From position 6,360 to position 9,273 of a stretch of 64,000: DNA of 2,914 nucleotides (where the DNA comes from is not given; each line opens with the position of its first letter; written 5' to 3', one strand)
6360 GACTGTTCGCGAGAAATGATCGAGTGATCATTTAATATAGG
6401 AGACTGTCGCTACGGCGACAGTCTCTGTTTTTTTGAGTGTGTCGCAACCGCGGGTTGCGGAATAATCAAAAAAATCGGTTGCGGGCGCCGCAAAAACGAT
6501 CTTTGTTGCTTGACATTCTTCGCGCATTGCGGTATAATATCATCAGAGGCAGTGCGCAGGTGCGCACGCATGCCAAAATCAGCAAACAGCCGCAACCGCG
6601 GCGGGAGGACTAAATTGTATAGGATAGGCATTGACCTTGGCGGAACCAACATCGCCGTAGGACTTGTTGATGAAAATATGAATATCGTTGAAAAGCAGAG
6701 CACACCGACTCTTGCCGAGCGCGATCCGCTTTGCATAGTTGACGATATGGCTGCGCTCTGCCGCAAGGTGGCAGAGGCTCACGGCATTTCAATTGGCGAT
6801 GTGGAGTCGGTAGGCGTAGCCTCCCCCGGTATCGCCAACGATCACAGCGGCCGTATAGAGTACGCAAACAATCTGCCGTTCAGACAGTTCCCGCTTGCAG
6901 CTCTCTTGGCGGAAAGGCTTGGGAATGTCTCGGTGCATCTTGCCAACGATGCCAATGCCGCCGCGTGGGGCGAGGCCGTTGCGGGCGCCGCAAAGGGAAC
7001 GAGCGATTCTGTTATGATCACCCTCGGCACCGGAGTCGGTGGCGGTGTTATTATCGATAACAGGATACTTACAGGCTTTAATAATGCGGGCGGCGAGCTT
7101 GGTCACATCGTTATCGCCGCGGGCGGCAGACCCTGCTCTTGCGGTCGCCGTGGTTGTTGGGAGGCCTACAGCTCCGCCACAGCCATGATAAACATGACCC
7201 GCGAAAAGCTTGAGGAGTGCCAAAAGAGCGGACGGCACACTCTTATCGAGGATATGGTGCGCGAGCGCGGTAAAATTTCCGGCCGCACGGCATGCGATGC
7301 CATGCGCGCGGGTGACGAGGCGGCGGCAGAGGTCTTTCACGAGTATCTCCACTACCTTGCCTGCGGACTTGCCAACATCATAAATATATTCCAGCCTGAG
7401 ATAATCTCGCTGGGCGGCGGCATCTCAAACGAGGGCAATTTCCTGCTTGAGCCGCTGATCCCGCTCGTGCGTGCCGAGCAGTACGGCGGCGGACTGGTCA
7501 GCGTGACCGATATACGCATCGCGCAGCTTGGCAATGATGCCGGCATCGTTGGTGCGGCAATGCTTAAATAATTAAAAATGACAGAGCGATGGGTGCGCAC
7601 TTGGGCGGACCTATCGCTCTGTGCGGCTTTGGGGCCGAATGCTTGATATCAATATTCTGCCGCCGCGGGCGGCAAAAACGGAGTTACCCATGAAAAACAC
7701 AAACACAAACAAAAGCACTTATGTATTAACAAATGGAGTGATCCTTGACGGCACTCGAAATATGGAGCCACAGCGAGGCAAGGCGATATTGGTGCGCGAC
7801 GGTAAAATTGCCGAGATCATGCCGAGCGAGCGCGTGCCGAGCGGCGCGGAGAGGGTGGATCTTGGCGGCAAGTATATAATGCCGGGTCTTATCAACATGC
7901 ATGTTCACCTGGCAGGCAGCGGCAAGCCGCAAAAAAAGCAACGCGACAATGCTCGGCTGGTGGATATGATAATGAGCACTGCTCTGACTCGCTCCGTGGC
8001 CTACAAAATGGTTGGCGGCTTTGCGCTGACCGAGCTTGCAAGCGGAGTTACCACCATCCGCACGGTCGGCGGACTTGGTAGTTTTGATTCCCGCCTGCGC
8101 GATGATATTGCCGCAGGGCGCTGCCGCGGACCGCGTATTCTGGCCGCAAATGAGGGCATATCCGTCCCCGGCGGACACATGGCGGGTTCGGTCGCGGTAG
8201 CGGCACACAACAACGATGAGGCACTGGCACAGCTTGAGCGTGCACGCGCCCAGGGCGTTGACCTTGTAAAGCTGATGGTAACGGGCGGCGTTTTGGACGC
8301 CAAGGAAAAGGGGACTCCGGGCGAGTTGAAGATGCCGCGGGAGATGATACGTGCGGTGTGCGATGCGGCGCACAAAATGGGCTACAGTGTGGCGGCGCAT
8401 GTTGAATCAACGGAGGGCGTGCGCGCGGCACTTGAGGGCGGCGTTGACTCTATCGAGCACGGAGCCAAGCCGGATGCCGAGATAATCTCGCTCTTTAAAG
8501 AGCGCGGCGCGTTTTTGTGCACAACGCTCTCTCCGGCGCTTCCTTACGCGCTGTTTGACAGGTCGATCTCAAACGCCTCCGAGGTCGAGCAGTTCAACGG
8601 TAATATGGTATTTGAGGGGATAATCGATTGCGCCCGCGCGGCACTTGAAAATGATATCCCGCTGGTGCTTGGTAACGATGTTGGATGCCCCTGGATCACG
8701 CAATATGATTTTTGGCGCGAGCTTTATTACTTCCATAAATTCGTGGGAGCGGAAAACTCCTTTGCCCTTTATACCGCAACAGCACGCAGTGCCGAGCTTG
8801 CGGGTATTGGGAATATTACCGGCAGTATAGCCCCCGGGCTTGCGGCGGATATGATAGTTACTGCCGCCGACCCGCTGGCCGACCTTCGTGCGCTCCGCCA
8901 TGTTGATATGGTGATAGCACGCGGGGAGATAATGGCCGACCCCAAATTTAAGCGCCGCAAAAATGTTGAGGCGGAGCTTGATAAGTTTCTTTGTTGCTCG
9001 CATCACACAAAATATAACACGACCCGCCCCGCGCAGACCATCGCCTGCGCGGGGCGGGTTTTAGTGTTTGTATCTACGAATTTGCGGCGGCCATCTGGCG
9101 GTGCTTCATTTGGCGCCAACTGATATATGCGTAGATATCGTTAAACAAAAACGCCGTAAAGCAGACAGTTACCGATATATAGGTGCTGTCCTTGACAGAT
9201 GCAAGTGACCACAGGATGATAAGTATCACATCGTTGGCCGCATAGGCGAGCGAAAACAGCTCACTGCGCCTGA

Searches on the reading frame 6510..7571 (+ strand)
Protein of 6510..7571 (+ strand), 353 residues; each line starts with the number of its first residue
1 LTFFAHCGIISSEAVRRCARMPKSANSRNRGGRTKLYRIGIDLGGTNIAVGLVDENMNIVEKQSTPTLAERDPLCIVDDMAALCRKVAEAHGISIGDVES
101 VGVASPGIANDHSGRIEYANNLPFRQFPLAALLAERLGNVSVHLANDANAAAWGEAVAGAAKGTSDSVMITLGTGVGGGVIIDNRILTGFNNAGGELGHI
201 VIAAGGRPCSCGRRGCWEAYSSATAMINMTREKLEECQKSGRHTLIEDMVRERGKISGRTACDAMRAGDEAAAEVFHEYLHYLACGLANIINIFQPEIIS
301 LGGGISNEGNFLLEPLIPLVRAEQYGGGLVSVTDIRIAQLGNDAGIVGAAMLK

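Call 7: search_protein_families(library=pfam, proteins=[window:6510-7571:+])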
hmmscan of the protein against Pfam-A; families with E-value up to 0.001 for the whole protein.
window:6510-7571:+ (353 aa): 3 families
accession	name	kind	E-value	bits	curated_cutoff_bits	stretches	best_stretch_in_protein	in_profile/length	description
PF00480.26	ROK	-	9.6e-68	229.3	22.9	1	39-352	2-290/294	ROK family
PF01869.26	BcrAD_BadFG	-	2.2e-05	24.6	31.5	0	39-115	1-79/271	BadF/BadG/BcrA/BcrD ATPase family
PF00370.27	FGGY_N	-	3.5e-05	23.9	28.8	1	37-105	1-77/245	FGGY family of carbohydrate kinases, N-terminal domain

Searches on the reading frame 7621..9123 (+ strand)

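Call 7: search_protein_families(library=pfam, proteins=[window:7621-9123:+])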
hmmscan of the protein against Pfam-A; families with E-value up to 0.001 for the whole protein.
window:7621-9123:+ (500 aa): 3 families
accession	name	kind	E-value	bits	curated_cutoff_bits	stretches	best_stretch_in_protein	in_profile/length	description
PF01979.26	Amidohydro_1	-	3.8e-27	95.9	25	1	85-437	1-344/345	Amidohydrolase family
PF07969.17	Amidohydro_3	-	9.6e-12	45.5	29.7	2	79-123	3-54/472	Amidohydrolase family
PF22643.2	NagA_N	-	1.4e-06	28.8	27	1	34-85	2-50/51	NagA composite domain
